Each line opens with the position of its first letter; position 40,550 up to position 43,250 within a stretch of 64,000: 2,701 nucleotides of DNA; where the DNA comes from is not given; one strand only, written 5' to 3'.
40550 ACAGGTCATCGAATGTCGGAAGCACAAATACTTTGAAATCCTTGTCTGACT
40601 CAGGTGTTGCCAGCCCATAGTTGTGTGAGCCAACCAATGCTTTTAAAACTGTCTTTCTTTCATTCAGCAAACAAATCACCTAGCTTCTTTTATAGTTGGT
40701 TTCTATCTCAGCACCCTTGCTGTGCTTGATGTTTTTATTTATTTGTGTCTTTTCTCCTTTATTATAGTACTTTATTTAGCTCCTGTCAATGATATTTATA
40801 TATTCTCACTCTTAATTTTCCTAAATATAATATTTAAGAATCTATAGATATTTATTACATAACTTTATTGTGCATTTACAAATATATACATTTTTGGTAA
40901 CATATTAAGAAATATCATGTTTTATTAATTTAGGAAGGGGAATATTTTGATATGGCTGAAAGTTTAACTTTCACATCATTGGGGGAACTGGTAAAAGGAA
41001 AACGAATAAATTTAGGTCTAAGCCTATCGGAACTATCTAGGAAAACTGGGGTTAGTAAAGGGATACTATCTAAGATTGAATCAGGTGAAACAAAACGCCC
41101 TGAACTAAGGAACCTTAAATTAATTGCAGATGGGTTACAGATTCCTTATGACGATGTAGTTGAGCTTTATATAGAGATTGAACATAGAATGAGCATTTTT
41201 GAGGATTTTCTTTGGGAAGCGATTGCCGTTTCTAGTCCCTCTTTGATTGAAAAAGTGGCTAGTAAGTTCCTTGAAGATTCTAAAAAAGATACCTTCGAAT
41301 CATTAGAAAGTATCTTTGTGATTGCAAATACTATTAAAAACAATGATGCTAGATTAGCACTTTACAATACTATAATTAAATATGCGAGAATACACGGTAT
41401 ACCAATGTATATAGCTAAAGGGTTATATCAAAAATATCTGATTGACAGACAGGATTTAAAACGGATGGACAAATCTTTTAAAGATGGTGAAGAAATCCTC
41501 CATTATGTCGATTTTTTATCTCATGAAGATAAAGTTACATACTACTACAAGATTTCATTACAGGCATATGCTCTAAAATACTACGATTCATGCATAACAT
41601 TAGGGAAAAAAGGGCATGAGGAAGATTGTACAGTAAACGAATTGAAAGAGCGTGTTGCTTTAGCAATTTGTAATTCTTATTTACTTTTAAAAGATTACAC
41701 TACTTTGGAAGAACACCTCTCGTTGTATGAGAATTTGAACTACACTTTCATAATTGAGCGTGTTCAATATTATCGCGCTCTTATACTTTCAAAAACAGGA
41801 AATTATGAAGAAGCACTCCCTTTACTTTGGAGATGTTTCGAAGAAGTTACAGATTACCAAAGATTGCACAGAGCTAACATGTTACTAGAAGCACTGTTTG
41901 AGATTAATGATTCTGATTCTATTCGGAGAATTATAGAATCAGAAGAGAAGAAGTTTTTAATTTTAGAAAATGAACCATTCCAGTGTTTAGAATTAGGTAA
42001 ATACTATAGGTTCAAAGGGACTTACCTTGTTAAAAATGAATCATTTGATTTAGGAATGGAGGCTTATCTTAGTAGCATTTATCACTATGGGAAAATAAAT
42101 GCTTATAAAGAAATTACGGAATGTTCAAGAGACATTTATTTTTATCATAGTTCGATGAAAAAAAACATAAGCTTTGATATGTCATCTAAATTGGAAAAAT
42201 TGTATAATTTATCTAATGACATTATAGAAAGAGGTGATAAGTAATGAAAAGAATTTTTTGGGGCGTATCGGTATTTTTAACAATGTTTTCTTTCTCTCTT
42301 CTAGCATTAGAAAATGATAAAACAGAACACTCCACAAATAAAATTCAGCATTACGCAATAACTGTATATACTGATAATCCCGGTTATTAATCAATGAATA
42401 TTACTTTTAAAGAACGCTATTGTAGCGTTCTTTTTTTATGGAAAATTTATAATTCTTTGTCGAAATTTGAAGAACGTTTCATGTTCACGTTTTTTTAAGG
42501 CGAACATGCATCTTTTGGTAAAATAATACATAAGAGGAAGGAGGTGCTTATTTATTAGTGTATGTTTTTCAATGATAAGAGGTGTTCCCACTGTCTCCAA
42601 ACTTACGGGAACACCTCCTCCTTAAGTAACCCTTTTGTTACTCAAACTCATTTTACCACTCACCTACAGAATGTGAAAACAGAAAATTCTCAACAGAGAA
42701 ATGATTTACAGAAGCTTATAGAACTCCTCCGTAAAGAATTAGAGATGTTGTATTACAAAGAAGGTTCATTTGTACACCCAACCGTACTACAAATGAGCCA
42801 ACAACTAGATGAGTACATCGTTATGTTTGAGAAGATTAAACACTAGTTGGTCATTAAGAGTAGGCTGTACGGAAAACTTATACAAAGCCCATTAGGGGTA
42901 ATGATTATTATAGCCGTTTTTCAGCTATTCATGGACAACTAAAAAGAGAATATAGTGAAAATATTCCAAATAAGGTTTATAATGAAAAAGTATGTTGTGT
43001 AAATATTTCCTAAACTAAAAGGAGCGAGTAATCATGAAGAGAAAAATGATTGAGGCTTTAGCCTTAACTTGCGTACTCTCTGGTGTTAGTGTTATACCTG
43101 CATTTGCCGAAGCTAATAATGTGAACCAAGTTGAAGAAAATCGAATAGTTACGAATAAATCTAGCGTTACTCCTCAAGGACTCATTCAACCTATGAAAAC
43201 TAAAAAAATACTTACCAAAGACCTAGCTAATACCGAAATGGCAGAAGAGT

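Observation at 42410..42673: Structured leader between the peptide gene and the Spo0E-like ORF: tandem terminators, then an 11-bp hairpin that sequesters an SD-like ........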

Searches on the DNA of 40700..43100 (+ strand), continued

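Call 40: search_with_rna_model(model_id=R1, sources=[L048, L026, L016, L046, L011], max_evalue=0.01, show_alignments=5)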
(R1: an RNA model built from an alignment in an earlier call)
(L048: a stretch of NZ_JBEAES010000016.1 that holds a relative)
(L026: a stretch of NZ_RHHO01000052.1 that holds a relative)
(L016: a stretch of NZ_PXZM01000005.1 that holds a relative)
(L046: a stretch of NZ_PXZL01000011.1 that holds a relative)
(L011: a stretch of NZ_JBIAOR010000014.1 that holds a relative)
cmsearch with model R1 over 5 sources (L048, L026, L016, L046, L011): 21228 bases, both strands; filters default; matches with E-value up to 0.01: 5.
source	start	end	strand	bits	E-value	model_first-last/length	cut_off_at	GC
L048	933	1058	+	34.3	3.7e-05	1-127/127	no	0.41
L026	3152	3278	-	31.6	0.00014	1-127/127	no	0.45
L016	965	1084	+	30.4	0.00025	1-127/127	no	0.46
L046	920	1045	+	26.5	0.0016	1-127/127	no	0.45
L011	920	1045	+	25.8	0.0023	1-127/127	no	0.42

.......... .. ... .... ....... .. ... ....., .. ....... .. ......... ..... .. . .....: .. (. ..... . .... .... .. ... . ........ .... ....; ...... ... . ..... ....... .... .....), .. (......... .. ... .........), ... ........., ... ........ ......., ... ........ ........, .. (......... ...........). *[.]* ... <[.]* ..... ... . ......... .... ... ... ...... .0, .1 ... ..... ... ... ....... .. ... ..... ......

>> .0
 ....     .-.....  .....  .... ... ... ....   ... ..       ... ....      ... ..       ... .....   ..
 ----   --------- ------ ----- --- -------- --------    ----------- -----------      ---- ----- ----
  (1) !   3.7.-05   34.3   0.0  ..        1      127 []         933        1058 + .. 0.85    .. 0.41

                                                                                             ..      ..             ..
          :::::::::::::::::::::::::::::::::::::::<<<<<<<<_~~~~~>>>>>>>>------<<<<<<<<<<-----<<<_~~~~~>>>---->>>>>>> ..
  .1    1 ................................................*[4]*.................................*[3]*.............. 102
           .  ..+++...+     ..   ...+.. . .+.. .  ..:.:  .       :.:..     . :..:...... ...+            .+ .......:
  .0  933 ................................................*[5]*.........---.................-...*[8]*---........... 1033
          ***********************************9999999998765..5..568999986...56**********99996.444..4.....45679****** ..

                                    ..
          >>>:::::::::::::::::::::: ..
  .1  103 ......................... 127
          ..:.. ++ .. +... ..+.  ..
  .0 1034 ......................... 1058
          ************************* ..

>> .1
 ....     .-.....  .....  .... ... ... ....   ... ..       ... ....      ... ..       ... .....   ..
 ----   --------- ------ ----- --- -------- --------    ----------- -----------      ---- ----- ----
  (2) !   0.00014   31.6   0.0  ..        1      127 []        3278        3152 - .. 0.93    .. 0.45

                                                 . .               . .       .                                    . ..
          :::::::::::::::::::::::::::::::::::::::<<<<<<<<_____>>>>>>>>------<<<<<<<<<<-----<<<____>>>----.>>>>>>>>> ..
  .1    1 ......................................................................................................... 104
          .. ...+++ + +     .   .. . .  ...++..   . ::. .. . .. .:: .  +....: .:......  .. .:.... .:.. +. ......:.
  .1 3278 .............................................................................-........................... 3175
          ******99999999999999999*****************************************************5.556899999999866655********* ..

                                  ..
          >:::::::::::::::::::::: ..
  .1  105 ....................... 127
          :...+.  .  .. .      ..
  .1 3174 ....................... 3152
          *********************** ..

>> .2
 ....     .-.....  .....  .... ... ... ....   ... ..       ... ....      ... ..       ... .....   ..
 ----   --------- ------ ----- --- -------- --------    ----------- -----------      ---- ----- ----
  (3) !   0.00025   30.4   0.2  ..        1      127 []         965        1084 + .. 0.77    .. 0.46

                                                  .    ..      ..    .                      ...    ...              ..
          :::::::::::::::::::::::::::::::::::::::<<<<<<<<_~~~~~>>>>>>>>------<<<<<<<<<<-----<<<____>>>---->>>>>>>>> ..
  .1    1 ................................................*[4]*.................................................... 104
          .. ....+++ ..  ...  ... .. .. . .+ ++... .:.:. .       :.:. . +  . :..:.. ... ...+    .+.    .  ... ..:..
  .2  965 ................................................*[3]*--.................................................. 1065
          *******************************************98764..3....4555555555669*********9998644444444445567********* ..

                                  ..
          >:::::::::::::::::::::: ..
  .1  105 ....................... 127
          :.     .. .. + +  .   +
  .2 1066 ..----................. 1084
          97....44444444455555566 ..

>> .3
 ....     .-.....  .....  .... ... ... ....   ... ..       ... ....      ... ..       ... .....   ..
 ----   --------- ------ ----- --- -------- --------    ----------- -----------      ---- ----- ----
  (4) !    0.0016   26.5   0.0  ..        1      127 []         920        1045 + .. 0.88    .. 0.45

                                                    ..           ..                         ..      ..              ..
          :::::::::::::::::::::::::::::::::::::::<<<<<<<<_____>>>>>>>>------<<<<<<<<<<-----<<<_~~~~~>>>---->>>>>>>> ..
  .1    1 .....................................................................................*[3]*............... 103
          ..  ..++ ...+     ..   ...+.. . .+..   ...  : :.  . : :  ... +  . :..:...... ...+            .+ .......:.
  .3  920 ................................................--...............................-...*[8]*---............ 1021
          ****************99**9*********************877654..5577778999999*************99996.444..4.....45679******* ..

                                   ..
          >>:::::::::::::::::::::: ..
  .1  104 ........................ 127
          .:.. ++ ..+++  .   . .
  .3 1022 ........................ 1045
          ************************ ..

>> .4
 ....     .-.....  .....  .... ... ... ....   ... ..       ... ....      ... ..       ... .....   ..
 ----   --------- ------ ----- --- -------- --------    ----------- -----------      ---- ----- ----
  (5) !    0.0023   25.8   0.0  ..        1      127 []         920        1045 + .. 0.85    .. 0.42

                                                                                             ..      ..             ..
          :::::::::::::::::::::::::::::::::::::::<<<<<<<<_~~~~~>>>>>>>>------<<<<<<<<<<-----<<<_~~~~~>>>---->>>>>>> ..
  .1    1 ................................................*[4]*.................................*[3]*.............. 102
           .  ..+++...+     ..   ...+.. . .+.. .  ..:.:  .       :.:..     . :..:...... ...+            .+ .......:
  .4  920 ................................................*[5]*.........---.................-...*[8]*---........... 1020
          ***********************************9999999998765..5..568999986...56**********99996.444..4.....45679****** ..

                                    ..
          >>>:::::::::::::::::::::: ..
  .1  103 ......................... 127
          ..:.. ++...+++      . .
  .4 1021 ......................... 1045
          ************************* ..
